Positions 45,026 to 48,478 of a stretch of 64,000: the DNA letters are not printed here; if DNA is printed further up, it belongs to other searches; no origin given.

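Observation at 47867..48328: Cyanophycin synthetase carries an in-frame C-terminal SET-domain methyltransferase module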

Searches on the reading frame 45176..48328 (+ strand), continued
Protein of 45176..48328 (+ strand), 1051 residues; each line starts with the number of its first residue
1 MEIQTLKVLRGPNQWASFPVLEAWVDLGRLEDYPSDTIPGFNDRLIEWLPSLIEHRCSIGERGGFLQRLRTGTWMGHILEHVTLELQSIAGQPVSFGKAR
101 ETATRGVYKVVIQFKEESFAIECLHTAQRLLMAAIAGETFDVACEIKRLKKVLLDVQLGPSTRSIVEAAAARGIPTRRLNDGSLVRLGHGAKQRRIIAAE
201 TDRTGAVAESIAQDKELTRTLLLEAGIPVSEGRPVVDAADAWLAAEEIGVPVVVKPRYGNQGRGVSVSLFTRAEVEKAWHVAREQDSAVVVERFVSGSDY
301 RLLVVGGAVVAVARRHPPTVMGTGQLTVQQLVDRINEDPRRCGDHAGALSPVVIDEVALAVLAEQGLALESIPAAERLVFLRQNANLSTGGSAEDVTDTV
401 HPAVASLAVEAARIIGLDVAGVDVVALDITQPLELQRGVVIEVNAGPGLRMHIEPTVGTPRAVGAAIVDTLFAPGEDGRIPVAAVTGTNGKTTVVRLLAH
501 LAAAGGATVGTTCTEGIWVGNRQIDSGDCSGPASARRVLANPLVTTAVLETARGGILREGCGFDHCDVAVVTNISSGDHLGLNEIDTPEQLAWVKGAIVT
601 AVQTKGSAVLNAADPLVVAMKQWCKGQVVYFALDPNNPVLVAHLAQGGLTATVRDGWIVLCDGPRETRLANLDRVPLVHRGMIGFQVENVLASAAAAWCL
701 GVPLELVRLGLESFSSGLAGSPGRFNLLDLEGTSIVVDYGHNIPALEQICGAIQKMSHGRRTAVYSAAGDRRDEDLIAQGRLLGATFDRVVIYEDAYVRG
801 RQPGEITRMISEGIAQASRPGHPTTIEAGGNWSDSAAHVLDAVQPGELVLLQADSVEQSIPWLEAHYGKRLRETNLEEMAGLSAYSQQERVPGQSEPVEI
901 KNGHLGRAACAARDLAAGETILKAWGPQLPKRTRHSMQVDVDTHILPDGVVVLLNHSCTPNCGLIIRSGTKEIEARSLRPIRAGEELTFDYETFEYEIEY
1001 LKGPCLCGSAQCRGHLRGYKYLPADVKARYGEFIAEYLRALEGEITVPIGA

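Call 14: find_homologous_proteins(query=window:45176-48328:+, max_evalue=1e-50)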
Query window:45176-48328:+ (1051 aa): 7990 proteins with E <= 1e-50 among 8000 candidates; the best 120 are listed.
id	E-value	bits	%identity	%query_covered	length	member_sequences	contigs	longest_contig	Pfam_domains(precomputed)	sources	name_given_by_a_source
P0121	0.0e+0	2353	100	100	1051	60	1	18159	PF18921.6,PF02875.27,PF02786.23,PF08245.19,PF02222.28,PF08443.17,PF00856.34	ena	-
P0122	0.0e+0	2084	87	100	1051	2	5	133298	PF18921.6,PF13549.12,PF02875.27,PF02786.23,PF08245.19,PF02222.28,PF08443.17,PF02655.20,PF01071.25,PF00856.34,PF07478.19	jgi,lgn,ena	-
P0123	0.0e+0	2082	87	100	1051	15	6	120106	PF18921.6,PF13549.12,PF02875.27,PF02786.23,PF08245.19,PF02222.28,PF08443.17,PF00856.34,PF07478.19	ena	-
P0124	0.0e+0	1932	80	100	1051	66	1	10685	PF18921.6,PF13549.12,PF02875.27,PF02786.23,PF08245.19,PF02222.28,PF08443.17,PF01071.25,PF00856.34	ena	-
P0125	0.0e+0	1932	80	100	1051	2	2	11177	PF18921.6,PF13549.12,PF02875.27,PF02786.23,PF08245.19,PF02222.28,PF08443.17,PF00856.34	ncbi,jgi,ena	jgi:cyanophycin synthetase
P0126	0.0e+0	1927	80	100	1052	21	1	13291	PF18921.6,PF13549.12,PF02875.27,PF02786.23,PF08245.19,PF02222.28,PF08443.17,PF00856.34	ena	-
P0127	0.0e+0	1922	80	100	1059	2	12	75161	PF18921.6,PF13549.12,PF02875.27,PF02786.23,PF08245.19,PF02222.28,PF08443.17,PF00856.34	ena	-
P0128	0.0e+0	1921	80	100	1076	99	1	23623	PF18921.6,PF13549.12,PF02875.27,PF02786.23,PF08245.19,PF02222.28,PF08443.17,PF00856.34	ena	-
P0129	0.0e+0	1912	79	100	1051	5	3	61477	PF18921.6,PF13549.12,PF02875.27,PF02786.23,PF08245.19,PF02222.28,PF08443.17,PF00856.34,PF07478.19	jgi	jgi:cyanophycin synthetase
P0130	0.0e+0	1887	78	100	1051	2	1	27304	PF18921.6,PF13549.12,PF02875.27,PF02786.23,PF08245.19,PF02222.28,PF08443.17,PF00856.34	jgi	jgi:cyanophycin synthetase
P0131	0.0e+0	1879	78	100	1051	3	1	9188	PF18921.6,PF13549.12,PF02875.27,PF02786.23,PF08245.19,PF02222.28,PF08443.17,PF00856.34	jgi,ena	-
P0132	0.0e+0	1872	77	100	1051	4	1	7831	PF18921.6,PF13549.12,PF02875.27,PF02786.23,PF08245.19,PF02222.28,PF08443.17,PF00856.34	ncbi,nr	ncbi:MAG: cyanophycin synthetase [Planctomycetia bacterium]|nr:cyanophycin synthetase [Planctomyceti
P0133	0.0e+0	1869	77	100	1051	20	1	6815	PF18921.6,PF13549.12,PF02875.27,PF02786.23,PF08245.19,PF02222.28,PF08443.17,PF00856.34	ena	-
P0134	0.0e+0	1866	77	100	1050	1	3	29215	PF18921.6,PF13549.12,PF02875.27,PF02786.23,PF08245.19,PF02222.28,PF08443.17,PF00856.34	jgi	-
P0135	0.0e+0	1865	77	100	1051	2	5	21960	PF18921.6,PF13549.12,PF02875.27,PF02786.23,PF08245.19,PF02222.28,PF08443.17,PF00856.34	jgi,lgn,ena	-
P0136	0.0e+0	1864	77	100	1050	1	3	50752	PF18921.6,PF13549.12,PF02875.27,PF02786.23,PF08245.19,PF02222.28,PF08443.17,PF00856.34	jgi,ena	jgi:cyanophycin synthetase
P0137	0.0e+0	1863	77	100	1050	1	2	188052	PF18921.6,PF13549.12,PF02875.27,PF02786.23,PF08245.19,PF02222.28,PF08443.17,PF00856.34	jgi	-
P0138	0.0e+0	1858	77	100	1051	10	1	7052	PF18921.6,PF13549.12,PF02875.27,PF02786.23,PF08245.19,PF02222.28,PF08443.17,PF00856.34,PF07478.19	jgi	-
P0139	0.0e+0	1857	77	100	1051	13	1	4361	PF18921.6,PF13549.12,PF02875.27,PF02786.23,PF08245.19,PF02222.28,PF08443.17,PF00856.34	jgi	-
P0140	0.0e+0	1853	77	100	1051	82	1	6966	PF18921.6,PF13549.12,PF02875.27,PF02786.23,PF08245.19,PF02222.28,PF08443.17,PF00856.34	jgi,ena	-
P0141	0.0e+0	1853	77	100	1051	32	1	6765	PF18921.6,PF13549.12,PF02875.27,PF02786.23,PF08245.19,PF02222.28,PF08443.17,PF00856.34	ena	-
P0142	0.0e+0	1849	76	100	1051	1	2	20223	PF18921.6,PF13549.12,PF02875.27,PF02786.23,PF08245.19,PF02222.28,PF08443.17,PF00856.34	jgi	-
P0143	0.0e+0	1849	76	100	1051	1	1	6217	PF18921.6,PF13549.12,PF02875.27,PF02786.23,PF08245.19,PF02222.28,PF08443.17,PF00856.34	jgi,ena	-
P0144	0.0e+0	1848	76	100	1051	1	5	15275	PF18921.6,PF13549.12,PF02875.27,PF02786.23,PF08245.19,PF02222.28,PF08443.17,PF00856.34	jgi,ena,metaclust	metaclust:\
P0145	0.0e+0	1847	76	100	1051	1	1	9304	PF02955.22,PF18921.6,PF13549.12,PF02875.27,PF02786.23,PF08245.19,PF02222.28,PF08443.17,PF00856.34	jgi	jgi:cyanophycin synthetase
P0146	0.0e+0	1846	76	100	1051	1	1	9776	PF18921.6,PF13549.12,PF02875.27,PF02786.23,PF08245.19,PF02222.28,PF08443.17,PF00856.34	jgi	-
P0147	0.0e+0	1845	76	100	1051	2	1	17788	PF18921.6,PF13549.12,PF02875.27,PF02786.23,PF08245.19,PF02222.28,PF08443.17,PF01071.25,PF00856.34,PF07478.19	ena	-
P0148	0.0e+0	1844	75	100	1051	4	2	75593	PF18921.6,PF13549.12,PF02875.27,PF02786.23,PF08245.19,PF02222.28,PF08443.17,PF00856.34,PF07478.19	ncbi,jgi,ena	-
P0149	0.0e+0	1840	77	100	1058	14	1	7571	PF18921.6,PF13549.12,PF02875.27,PF02786.23,PF08245.19,PF02222.28,PF08443.17,PF00856.34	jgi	-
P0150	0.0e+0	1838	76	100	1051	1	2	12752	PF18921.6,PF13549.12,PF02875.27,PF02786.23,PF08245.19,PF02222.28,PF08443.17,PF00856.34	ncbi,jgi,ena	jgi:cyanophycin synthetase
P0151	0.0e+0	1837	76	100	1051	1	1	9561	PF18921.6,PF02875.27,PF02786.23,PF08245.19,PF02222.28,PF08443.17,PF00856.34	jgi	-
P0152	0.0e+0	1835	76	100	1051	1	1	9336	PF18921.6,PF02875.27,PF02786.23,PF08245.19,PF02222.28,PF08443.17,PF00856.34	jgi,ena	jgi:cyanophycin synthetase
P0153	0.0e+0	1835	77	100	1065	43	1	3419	PF18921.6,PF13549.12,PF02875.27,PF02786.23,PF08245.19,PF02222.28,PF08443.17,PF01071.25,PF00856.34,PF07478.19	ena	-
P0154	0.0e+0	1834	77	100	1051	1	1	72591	PF18921.6,PF13549.12,PF02875.27,PF02786.23,PF08245.19,PF02222.28,PF08443.17,PF00856.34,PF07478.19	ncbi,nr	ncbi:MAG: cyanophycin synthetase [Planctomycetia bacterium]|nr:cyanophycin synthetase [Planctomyceti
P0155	0.0e+0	1833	76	100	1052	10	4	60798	PF18921.6,PF13549.12,PF02875.27,PF02786.23,PF08245.19,PF02222.28,PF08443.17,PF00856.34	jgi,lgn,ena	-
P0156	0.0e+0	1831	77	100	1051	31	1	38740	PF18921.6,PF13549.12,PF02875.27,PF02786.23,PF08245.19,PF02222.28,PF08443.17,PF00856.34,PF07478.19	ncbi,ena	ncbi:MAG: cyanophycin synthetase [Planctomycetota bacterium]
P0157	0.0e+0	1825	76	100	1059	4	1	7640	PF18921.6,PF13549.12,PF02875.27,PF02786.23,PF08245.19,PF02222.28,PF08443.17,PF00856.34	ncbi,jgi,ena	ncbi:MAG: cyanophycin synthetase [Planctomycetota bacterium]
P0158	0.0e+0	1825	76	100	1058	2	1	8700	PF18921.6,PF13549.12,PF02875.27,PF02786.23,PF08245.19,PF02222.28,PF08443.17,PF00856.34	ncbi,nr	ncbi:MAG: cyanophycin synthetase [Planctomycetia bacterium]|nr:cyanophycin synthetase [Planctomyceti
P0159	0.0e+0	1825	76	100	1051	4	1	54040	PF18921.6,PF13549.12,PF02875.27,PF02786.23,PF08245.19,PF02222.28,PF08443.17,PF00856.34,PF07478.19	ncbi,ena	-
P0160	0.0e+0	1823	75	100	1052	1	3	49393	PF18921.6,PF02875.27,PF02786.23,PF08245.19,PF02222.28,PF08443.17,PF02655.20,PF00856.34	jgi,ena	jgi:cyanophycin synthetase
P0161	0.0e+0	1822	75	100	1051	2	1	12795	PF18921.6,PF13549.12,PF02875.27,PF02786.23,PF08245.19,PF02222.28,PF08443.17,PF00856.34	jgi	-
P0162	0.0e+0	1821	77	100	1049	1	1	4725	PF18921.6,PF13549.12,PF02875.27,PF02786.23,PF08245.19,PF02222.28,PF08443.17,PF01071.25,PF00856.34,PF07478.19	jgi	jgi:cyanophycin synthetase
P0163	0.0e+0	1818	75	100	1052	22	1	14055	PF18921.6,PF13549.12,PF02875.27,PF02786.23,PF08245.19,PF02222.28,PF08443.17,PF01071.25,PF00856.34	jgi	jgi:cyanophycin synthetase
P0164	0.0e+0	1815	77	99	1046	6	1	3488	PF18921.6,PF13549.12,PF02875.27,PF02786.23,PF08245.19,PF02222.28,PF08443.17,PF00856.34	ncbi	ncbi:MAG: cyanophycin synthetase, partial [Planctomycetia bacterium]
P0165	0.0e+0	1809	76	100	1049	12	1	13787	PF18921.6,PF13549.12,PF02875.27,PF02786.23,PF08245.19,PF02222.28,PF08443.17,PF00856.34,PF07478.19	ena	-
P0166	0.0e+0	1809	76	100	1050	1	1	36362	PF18921.6,PF13549.12,PF02875.27,PF02786.23,PF08245.19,PF02222.28,PF08443.17,PF00856.34,PF07478.19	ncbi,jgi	jgi:cyanophycin synthetase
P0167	0.0e+0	1808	76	100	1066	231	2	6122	PF18921.6,PF13549.12,PF02875.27,PF02786.23,PF08245.19,PF02222.28,PF08443.17,PF00856.34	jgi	jgi:cyanophycin synthetase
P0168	0.0e+0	1805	75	100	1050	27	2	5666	PF18921.6,PF13549.12,PF02875.27,PF02786.23,PF08245.19,PF02222.28,PF08443.17,PF00856.34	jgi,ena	-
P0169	0.0e+0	1797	74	100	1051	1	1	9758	PF18921.6,PF13549.12,PF02875.27,PF02786.23,PF08245.19,PF02222.28,PF08443.17,PF00856.34,PF07478.19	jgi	jgi:cyanophycin synthetase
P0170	0.0e+0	1796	74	100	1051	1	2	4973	PF18921.6,PF13549.12,PF02875.27,PF02786.23,PF08245.19,PF02222.28,PF08443.17,PF00856.34,PF07478.19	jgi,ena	jgi:cyanophycin synthetase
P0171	0.0e+0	1796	74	100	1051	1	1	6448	PF18921.6,PF13549.12,PF02875.27,PF02786.23,PF08245.19,PF02222.28,PF08443.17,PF00856.34,PF07478.19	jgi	jgi:cyanophycin synthetase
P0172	0.0e+0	1795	75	100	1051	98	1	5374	PF18921.6,PF13549.12,PF02875.27,PF02786.23,PF08245.19,PF02222.28,PF08443.17,PF01071.25,PF00856.34,PF07478.19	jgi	-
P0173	0.0e+0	1794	75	100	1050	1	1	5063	PF02955.22,PF18921.6,PF13549.12,PF02875.27,PF02786.23,PF08245.19,PF02222.28,PF08443.17,PF00856.34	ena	-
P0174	0.0e+0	1792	75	100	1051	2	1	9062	PF18921.6,PF13549.12,PF02875.27,PF02786.23,PF08245.19,PF02222.28,PF08443.17,PF02655.20,PF01071.25,PF00856.34,PF07478.19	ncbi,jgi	jgi:cyanophycin synthetase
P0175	0.0e+0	1791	74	100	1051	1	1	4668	PF02955.22,PF18921.6,PF13549.12,PF02875.27,PF02786.23,PF08245.19,PF02222.28,PF08443.17,PF00856.34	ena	-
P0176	0.0e+0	1786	75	100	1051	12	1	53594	PF18921.6,PF13549.12,PF02875.27,PF02786.23,PF08245.19,PF02222.28,PF08443.17,PF01071.25,PF00856.34,PF07478.19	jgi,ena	-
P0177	0.0e+0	1782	74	100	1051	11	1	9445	PF02955.22,PF18921.6,PF13549.12,PF02875.27,PF02786.23,PF08245.19,PF02222.28,PF08443.17,PF00856.34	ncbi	ncbi:MAG: cyanophycin synthetase [Planctomycetia bacterium]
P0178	0.0e+0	1779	74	100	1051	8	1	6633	PF02955.22,PF18921.6,PF13549.12,PF02875.27,PF02786.23,PF08245.19,PF02222.28,PF08443.17,PF00856.34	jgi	jgi:cyanophycin synthetase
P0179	0.0e+0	1771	74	100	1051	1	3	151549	PF18921.6,PF13549.12,PF02875.27,PF02786.23,PF08245.19,PF02222.28,PF08443.17,PF00856.34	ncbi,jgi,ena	-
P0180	0.0e+0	1767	74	100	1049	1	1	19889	PF18921.6,PF13549.12,PF02875.27,PF02786.23,PF08245.19,PF02222.28,PF08443.17,PF00856.34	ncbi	ncbi:MAG: cyanophycin synthetase [Pirellulales bacterium]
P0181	0.0e+0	1751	73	100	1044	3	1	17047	PF18921.6,PF13549.12,PF02875.27,PF02786.23,PF08245.19,PF02222.28,PF08443.17,PF02655.20,PF00856.34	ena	-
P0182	0.0e+0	1746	73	100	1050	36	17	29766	PF18921.6,PF13549.12,PF02875.27,PF02786.23,PF08245.19,PF02222.28,PF08443.17,PF00856.34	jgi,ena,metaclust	jgi:cyanophycin synthetase|metaclust:\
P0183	0.0e+0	1732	73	100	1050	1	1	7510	PF18921.6,PF02875.27,PF08245.19,PF02222.28,PF08443.17,PF00856.34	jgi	jgi:cyanophycin synthetase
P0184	0.0e+0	1722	71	100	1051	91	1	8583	PF18921.6,PF13549.12,PF02875.27,PF02786.23,PF08245.19,PF02222.28,PF08443.17,PF00856.34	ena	-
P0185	0.0e+0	1714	72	100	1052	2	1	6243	PF18921.6,PF13549.12,PF02875.27,PF02786.23,PF08245.19,PF02222.28,PF08443.17,PF00856.34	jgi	jgi:cyanophycin synthetase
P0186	0.0e+0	1700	71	100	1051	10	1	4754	PF18921.6,PF13549.12,PF02875.27,PF02786.23,PF08245.19,PF02222.28,PF08443.17,PF00856.34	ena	-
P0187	0.0e+0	1699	71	100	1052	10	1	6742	PF18921.6,PF13549.12,PF02875.27,PF02786.23,PF08245.19,PF02222.28,PF08443.17,PF01071.25,PF00856.34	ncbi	-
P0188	0.0e+0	1690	71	99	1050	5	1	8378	PF18921.6,PF13549.12,PF02875.27,PF02786.23,PF08245.19,PF08443.17,PF00856.34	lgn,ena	-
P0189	0.0e+0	1665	74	95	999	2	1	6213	PF18921.6,PF13549.12,PF02875.27,PF02786.23,PF08245.19,PF02222.28,PF08443.17,PF00856.34,PF07478.19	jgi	jgi:cyanophycin synthetase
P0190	0.0e+0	1662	71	100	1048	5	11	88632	PF18921.6,PF02875.27,PF02786.23,PF08245.19,PF02222.28,PF08443.17,PF00856.34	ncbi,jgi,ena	jgi:cyanophycin synthetase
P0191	0.0e+0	1662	69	100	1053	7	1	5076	PF18921.6,PF13549.12,PF02875.27,PF02786.23,PF08245.19,PF08443.17,PF00856.34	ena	-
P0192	0.0e+0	1637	70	100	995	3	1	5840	PF16292.10,PF18921.6,PF13549.12,PF02875.27,PF02786.23,PF08245.19,PF02222.28,PF08443.17,PF01071.25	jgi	-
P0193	0.0e+0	1636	70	100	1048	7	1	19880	PF16292.10,PF18921.6,PF02875.27,PF02786.23,PF08245.19,PF02222.28,PF08443.17,PF00856.34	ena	-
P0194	0.0e+0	1622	67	99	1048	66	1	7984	PF16292.10,PF18921.6,PF02875.27,PF02786.23,PF08245.19,PF02222.28,PF08443.17,PF00856.34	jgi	jgi:cyanophycin synthetase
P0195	0.0e+0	1617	69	100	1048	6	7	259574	PF18921.6,PF13549.12,PF02875.27,PF02786.23,PF08245.19,PF02222.28,PF08443.17,PF00856.34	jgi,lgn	-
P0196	0.0e+0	1555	78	84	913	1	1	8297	PF18921.6,PF13549.12,PF02875.27,PF02786.23,PF08245.19,PF02222.28,PF08443.17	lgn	-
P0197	0.0e+0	1555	77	84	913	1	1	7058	PF18921.6,PF13549.12,PF02875.27,PF02786.23,PF08245.19,PF02222.28,PF08443.17,PF07478.19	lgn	-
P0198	0.0e+0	1554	82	80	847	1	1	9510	PF18921.6,PF13549.12,PF02875.27,PF02786.23,PF08245.19,PF02222.28,PF08443.17,PF01071.25,PF07478.19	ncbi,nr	ncbi:MAG: cyanophycin synthetase, partial [Planctomycetia bacterium]|nr:cyanophycin synthetase [Plan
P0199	0.0e+0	1552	77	85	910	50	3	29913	PF18921.6,PF13549.12,PF02875.27,PF02786.23,PF08245.19,PF02222.28,PF08443.17,PF07478.19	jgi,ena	-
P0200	0.0e+0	1552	77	84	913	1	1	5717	PF18921.6,PF13549.12,PF02875.27,PF02786.23,PF08245.19,PF02222.28,PF08443.17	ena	-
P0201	0.0e+0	1552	77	84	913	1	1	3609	PF18921.6,PF13549.12,PF02875.27,PF02786.23,PF08245.19,PF02222.28,PF08443.17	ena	-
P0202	0.0e+0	1551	76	86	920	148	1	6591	PF18921.6,PF13549.12,PF02875.27,PF02786.23,PF08245.19,PF02222.28,PF08443.17,PF02655.20,PF07478.19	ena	-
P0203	0.0e+0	1548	77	84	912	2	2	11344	PF18921.6,PF13549.12,PF02875.27,PF02786.23,PF08245.19,PF02222.28,PF08443.17,PF07478.19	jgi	jgi:cyanophycin synthetase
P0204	0.0e+0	1545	77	84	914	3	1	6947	PF18921.6,PF13549.12,PF02875.27,PF02786.23,PF08245.19,PF08443.17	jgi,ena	jgi:cyanophycin synthetase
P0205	0.0e+0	1545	76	85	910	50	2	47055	PF18921.6,PF13549.12,PF02875.27,PF02786.23,PF08245.19,PF02222.28,PF08443.17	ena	-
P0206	0.0e+0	1542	77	84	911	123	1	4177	PF18921.6,PF13549.12,PF02875.27,PF02786.23,PF08245.19,PF02222.28,PF08443.17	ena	-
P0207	0.0e+0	1542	77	84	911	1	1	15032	PF18921.6,PF13549.12,PF02875.27,PF02786.23,PF08245.19,PF02222.28,PF08443.17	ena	-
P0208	0.0e+0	1539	77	84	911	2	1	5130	PF18921.6,PF13549.12,PF02875.27,PF02786.23,PF08245.19,PF02222.28,PF08443.17,PF07478.19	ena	-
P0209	0.0e+0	1537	77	83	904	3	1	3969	PF18921.6,PF13549.12,PF02875.27,PF02786.23,PF08245.19,PF08443.17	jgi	-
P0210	0.0e+0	1537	77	84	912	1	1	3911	PF18921.6,PF13549.12,PF02875.27,PF02786.23,PF08245.19,PF02222.28,PF08443.17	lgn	-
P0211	0.0e+0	1536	76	84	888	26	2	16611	PF18921.6,PF13549.12,PF02875.27,PF02786.23,PF08245.19,PF02222.28,PF08443.17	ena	-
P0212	0.0e+0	1535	77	84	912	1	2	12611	PF18921.6,PF13549.12,PF02875.27,PF02786.23,PF08245.19,PF02222.28,PF08443.17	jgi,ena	jgi:cyanophycin synthetase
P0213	0.0e+0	1535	77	84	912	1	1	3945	PF18921.6,PF02875.27,PF02786.23,PF08245.19,PF02222.28,PF08443.17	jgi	jgi:cyanophycin synthetase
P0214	0.0e+0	1535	77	84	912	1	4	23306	PF18921.6,PF02875.27,PF02786.23,PF08245.19,PF02222.28,PF08443.17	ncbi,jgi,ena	jgi:cyanophycin synthetase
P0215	0.0e+0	1534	77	84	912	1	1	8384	PF18921.6,PF02875.27,PF02786.23,PF08245.19,PF02222.28,PF08443.17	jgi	jgi:cyanophycin synthetase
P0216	0.0e+0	1534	77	84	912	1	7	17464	PF18921.6,PF02875.27,PF02786.23,PF08245.19,PF02222.28,PF08443.17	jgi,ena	jgi:cyanophycin synthetase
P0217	0.0e+0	1534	77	84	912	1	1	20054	PF18921.6,PF02875.27,PF02786.23,PF08245.19,PF02222.28,PF08443.17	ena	-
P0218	0.0e+0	1534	77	84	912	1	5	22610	PF18921.6,PF02875.27,PF02786.23,PF08245.19,PF02222.28,PF08443.17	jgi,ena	jgi:cyanophycin synthetase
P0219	0.0e+0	1533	77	84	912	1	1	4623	PF18921.6,PF13549.12,PF02875.27,PF02786.23,PF08245.19,PF02222.28,PF08443.17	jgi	jgi:cyanophycin synthetase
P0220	0.0e+0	1533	77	84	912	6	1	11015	PF18921.6,PF13549.12,PF02875.27,PF02786.23,PF08245.19,PF02222.28,PF08443.17,PF07478.19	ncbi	ncbi:MAG: cyanophycin synthetase [Planctomycetaceae bacterium]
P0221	0.0e+0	1533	77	84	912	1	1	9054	PF18921.6,PF02875.27,PF02786.23,PF08245.19,PF02222.28,PF08443.17,PF07478.19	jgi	jgi:cyanophycin synthetase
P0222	0.0e+0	1533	77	84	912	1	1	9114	PF18921.6,PF02875.27,PF02786.23,PF08245.19,PF02222.28,PF08443.17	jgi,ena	jgi:cyanophycin synthetase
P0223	0.0e+0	1532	77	84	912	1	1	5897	PF18921.6,PF13549.12,PF02875.27,PF02786.23,PF08245.19,PF02222.28,PF08443.17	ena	-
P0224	0.0e+0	1532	77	84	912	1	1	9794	PF18921.6,PF13549.12,PF02875.27,PF02786.23,PF08245.19,PF02222.28,PF08443.17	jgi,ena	jgi:cyanophycin synthetase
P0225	0.0e+0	1532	77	84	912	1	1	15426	PF18921.6,PF02875.27,PF02786.23,PF08245.19,PF02222.28,PF08443.17,PF07478.19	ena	-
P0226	0.0e+0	1532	77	84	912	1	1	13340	PF18921.6,PF02875.27,PF02786.23,PF08245.19,PF02222.28,PF08443.17,PF07478.19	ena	-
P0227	0.0e+0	1531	77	84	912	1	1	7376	PF18921.6,PF02875.27,PF02786.23,PF08245.19,PF02222.28,PF08443.17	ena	-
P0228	0.0e+0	1531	77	84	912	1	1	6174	PF18921.6,PF02875.27,PF02786.23,PF08245.19,PF02222.28,PF08443.17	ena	-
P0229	0.0e+0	1531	77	84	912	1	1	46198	PF18921.6,PF13549.12,PF02875.27,PF02786.23,PF08245.19,PF02222.28,PF08443.17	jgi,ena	-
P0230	0.0e+0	1522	75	84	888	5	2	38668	PF18921.6,PF13549.12,PF02875.27,PF02786.23,PF08245.19,PF02222.28,PF08443.17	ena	-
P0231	0.0e+0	1518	76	84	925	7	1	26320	PF18921.6,PF13549.12,PF02875.27,PF02786.23,PF08245.19,PF02222.28,PF08443.17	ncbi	ncbi:MAG: cyanophycin synthetase [Planctomycetota bacterium]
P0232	0.0e+0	1518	74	86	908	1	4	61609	PF18921.6,PF13549.12,PF02875.27,PF02786.23,PF08245.19,PF02222.28,PF08443.17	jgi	-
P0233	0.0e+0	1513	65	100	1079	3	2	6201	PF18921.6,PF13549.12,PF02875.27,PF02786.23,PF08245.19,PF02222.28,PF08443.17,PF00856.34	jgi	-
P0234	0.0e+0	1505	75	84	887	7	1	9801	PF18921.6,PF13549.12,PF02875.27,PF02786.23,PF08245.19,PF02222.28,PF08443.17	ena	-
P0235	0.0e+0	1500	74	86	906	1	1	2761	PF02955.22,PF13549.12,PF02875.27,PF02786.23,PF08245.19,PF02222.28,PF08443.17,PF00856.34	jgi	jgi:cyanophycin synthetase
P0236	0.0e+0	1498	79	81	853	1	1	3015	PF18921.6,PF13549.12,PF02875.27,PF02786.23,PF08245.19,PF02222.28,PF08443.17,PF01071.25,PF07478.19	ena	-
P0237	0.0e+0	1496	75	84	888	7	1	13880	PF18921.6,PF13549.12,PF02875.27,PF02786.23,PF08245.19,PF02222.28,PF08443.17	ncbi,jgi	jgi:cyanophycin synthetase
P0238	0.0e+0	1494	76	84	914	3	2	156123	PF02955.22,PF18921.6,PF13549.12,PF02875.27,PF02786.23,PF08245.19,PF02222.28,PF08443.17,PF01071.25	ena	-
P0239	0.0e+0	1494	74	84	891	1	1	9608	PF18921.6,PF13549.12,PF02875.27,PF02786.23,PF08245.19,PF08443.17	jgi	-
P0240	0.0e+0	1491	74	84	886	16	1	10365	PF18921.6,PF02875.27,PF02786.23,PF08245.19,PF02222.28,PF08443.17,PF01071.25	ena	-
